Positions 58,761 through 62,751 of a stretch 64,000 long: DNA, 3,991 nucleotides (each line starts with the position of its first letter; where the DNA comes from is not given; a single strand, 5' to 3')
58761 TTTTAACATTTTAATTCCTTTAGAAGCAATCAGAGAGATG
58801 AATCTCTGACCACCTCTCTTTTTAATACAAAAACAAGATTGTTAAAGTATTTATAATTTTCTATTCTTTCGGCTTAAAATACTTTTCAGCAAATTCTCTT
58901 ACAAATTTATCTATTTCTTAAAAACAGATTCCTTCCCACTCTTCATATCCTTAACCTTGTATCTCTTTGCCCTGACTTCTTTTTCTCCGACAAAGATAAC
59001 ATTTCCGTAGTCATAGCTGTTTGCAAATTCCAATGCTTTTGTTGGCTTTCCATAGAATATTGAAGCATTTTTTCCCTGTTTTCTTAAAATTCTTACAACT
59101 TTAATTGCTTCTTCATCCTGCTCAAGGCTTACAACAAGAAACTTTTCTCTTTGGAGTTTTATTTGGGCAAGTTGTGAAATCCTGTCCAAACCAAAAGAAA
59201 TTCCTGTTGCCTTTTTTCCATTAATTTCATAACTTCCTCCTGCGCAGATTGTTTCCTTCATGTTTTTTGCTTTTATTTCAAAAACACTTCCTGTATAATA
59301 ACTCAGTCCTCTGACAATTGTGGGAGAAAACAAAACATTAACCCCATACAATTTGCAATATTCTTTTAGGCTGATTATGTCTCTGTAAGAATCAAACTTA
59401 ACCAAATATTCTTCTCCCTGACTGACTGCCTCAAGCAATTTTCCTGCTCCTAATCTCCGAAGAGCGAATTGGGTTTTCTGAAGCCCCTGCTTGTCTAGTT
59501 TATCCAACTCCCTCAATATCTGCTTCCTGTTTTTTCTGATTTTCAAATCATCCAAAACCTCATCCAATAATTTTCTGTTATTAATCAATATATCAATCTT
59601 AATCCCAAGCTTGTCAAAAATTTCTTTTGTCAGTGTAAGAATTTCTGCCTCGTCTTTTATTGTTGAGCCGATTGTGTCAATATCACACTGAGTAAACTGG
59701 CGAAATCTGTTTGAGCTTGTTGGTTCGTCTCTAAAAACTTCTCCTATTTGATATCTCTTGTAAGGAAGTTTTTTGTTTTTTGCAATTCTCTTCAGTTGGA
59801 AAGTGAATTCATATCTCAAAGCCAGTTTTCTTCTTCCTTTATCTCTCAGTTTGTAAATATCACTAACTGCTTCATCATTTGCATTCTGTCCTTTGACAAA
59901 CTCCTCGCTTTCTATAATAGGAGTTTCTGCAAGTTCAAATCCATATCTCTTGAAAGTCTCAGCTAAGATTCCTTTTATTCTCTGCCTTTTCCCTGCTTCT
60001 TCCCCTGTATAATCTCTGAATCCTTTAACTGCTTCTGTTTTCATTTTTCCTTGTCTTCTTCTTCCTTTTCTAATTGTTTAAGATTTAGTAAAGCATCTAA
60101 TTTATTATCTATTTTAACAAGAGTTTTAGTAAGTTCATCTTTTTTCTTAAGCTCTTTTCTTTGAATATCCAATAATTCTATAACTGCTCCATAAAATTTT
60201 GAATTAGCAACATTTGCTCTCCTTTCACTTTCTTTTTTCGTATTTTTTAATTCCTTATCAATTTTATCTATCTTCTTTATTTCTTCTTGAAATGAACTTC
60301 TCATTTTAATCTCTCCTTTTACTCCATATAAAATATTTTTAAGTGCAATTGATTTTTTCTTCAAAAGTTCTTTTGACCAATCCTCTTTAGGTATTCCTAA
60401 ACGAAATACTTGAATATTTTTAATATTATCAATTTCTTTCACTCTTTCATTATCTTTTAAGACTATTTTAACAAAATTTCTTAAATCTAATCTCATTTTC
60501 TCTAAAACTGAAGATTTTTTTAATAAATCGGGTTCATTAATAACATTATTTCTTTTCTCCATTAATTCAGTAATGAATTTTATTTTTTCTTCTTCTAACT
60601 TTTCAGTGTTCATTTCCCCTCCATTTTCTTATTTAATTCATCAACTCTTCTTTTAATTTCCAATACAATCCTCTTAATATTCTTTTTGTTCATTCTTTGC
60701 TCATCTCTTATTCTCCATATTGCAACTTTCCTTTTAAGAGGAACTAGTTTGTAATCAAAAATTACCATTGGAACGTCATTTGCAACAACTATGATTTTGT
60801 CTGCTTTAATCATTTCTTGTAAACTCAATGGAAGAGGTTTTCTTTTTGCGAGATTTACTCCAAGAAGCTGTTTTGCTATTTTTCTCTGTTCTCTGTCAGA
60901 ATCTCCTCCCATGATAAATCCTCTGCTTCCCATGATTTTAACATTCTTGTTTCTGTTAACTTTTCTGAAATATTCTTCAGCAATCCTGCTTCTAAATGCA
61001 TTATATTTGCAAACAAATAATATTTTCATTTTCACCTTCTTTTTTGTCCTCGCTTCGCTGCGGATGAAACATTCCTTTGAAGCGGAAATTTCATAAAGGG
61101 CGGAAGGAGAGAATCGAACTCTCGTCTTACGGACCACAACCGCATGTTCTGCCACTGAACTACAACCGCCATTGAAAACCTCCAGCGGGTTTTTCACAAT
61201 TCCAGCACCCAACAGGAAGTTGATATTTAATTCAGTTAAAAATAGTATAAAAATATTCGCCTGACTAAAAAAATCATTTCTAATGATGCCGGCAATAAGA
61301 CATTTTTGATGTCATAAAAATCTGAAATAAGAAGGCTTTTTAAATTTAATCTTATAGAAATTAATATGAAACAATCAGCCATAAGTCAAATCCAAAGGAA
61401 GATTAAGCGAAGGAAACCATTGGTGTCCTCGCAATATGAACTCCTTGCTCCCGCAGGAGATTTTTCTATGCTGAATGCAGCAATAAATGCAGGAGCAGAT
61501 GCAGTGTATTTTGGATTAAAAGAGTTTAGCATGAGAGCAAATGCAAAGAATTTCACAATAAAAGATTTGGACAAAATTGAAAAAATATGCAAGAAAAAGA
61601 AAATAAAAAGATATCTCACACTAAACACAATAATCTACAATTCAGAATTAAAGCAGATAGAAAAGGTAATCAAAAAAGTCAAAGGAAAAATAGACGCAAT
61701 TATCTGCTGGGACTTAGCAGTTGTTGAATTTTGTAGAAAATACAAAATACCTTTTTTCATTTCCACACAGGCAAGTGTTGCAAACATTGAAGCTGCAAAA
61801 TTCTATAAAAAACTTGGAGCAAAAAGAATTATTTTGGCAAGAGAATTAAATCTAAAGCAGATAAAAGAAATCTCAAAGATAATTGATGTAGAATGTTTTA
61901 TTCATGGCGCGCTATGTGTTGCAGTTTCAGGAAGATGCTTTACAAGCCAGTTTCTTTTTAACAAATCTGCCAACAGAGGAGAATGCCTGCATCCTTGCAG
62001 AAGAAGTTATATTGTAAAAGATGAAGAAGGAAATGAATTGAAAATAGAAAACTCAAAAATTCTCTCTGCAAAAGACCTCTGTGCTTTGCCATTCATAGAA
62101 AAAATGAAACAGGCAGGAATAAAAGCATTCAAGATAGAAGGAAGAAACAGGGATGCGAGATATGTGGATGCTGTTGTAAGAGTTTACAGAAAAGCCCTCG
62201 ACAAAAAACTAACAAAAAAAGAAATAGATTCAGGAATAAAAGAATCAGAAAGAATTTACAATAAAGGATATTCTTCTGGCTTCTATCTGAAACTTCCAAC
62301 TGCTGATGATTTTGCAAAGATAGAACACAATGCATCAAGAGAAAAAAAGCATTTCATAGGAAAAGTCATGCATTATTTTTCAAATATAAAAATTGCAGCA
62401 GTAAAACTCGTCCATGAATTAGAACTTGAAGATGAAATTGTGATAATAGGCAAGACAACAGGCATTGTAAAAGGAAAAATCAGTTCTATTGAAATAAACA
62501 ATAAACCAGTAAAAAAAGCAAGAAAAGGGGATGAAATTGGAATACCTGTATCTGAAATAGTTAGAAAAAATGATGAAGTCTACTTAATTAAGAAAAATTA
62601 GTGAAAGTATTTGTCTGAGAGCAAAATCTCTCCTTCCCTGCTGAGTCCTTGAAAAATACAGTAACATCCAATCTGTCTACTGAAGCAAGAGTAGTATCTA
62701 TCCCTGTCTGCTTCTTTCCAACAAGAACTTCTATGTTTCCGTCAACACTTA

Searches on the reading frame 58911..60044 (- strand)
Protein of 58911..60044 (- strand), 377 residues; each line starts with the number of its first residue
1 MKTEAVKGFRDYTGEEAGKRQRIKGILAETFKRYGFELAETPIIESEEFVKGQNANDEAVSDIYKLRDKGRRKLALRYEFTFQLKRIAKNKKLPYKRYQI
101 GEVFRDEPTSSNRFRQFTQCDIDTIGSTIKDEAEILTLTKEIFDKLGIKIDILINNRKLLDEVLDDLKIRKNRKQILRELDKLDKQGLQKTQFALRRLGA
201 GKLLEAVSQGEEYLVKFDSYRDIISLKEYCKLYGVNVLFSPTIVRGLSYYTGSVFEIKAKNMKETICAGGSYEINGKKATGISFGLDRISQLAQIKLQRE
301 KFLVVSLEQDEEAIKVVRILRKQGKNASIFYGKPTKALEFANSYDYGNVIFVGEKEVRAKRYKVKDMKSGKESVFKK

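Call 10: search_protein_families(library=pfam, proteins=[window:58911-60044:-], max_evalue=0.00001)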
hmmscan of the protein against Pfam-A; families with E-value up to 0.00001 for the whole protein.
window:58911-60044:- (377 aa): 4 families
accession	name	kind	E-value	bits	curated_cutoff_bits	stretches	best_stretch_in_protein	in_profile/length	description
PF13393.11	tRNA-synt_His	-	1.3e-35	123.6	25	1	8-289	1-308/308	Histidyl-tRNA synthetase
PF00587.30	tRNA-synt_2b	-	1.9e-08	35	29.3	1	84-209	26-110/179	tRNA synthetase class II core domain (G, H, P, S and T)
PF00152.25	tRNA-synt_2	-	3.2e-07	30.2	25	1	19-150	24-144/308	tRNA synthetases class II (D, K and N)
PF01409.25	tRNA-synt_2d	-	7.6e-07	29.3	19.8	1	25-151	24-159/246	tRNA synthetases class II core domain (F)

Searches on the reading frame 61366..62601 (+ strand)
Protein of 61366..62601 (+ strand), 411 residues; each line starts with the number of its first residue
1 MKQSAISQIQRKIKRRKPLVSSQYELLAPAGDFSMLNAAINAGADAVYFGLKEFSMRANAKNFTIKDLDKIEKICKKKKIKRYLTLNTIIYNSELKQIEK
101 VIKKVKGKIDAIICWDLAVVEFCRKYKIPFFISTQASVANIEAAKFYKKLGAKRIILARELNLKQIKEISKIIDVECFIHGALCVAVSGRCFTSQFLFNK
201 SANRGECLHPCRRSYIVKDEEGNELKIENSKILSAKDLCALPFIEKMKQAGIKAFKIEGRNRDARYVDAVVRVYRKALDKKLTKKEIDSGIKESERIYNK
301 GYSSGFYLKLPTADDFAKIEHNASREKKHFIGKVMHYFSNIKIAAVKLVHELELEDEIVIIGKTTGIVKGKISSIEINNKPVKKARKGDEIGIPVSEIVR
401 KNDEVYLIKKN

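Call 10: search_protein_families(library=pfam, proteins=[window:61366-62601:+], max_evalue=0.00001)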
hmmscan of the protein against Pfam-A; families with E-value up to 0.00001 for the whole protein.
window:61366-62601:+ (411 aa): 1 family
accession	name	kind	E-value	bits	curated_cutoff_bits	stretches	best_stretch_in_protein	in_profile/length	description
PF01136.24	Peptidase_U32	-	9.1e-67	225.2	22.4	1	96-310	2-230/233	Peptidase family U32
